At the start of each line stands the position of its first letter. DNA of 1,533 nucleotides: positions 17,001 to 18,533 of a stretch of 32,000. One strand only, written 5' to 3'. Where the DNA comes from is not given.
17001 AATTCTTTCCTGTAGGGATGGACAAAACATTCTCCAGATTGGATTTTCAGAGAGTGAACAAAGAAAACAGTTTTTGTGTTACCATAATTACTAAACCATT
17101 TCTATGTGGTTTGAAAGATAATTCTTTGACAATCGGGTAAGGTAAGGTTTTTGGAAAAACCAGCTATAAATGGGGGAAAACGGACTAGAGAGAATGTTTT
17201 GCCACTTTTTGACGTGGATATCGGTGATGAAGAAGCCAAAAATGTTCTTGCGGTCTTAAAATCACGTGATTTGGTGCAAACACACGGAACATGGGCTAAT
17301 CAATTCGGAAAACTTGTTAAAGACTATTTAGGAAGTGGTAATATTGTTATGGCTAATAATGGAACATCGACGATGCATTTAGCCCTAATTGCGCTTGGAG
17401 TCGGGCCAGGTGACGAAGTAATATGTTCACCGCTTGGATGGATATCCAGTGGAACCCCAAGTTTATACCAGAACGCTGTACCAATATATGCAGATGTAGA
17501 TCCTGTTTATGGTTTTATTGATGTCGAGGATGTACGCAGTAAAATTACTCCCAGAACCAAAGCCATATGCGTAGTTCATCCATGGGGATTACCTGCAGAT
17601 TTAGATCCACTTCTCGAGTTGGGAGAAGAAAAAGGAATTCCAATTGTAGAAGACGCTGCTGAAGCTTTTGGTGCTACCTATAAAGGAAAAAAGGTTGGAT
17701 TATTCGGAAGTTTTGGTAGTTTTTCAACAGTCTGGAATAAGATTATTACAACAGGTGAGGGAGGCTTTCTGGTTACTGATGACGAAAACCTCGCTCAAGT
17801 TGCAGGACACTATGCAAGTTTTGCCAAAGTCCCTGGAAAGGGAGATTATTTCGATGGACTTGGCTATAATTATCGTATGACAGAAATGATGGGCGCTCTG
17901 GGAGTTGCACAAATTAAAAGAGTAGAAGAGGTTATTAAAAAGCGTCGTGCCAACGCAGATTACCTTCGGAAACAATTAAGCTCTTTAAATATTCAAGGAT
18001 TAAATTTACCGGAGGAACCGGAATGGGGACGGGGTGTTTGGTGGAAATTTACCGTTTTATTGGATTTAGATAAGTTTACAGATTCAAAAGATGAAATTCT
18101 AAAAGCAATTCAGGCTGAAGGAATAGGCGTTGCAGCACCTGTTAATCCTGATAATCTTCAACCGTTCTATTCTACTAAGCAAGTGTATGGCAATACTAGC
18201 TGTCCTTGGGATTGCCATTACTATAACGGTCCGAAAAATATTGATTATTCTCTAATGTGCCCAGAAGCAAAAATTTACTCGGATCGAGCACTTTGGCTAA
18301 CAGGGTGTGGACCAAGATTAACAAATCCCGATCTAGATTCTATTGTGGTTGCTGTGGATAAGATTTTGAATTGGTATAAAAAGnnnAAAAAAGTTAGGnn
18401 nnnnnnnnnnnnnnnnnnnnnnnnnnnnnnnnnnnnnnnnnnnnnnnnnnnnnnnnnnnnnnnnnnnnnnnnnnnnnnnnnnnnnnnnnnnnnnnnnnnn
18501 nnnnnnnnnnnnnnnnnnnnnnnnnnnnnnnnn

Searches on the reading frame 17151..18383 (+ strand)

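Call 86: search_protein_families(library=pfam, proteins=[window:17151-18383:+], max_evalue=0.0001)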
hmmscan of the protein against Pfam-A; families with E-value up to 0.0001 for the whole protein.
window:17151-18383:+ (411 aa): 1 family
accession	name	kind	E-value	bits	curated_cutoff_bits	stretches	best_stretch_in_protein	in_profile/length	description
PF01041.23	DegT_DnrJ_EryC1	-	3.1e-84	283.7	19.8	1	23-352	2-329/360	DegT/DnrJ/EryC1/StrS aminotransferase family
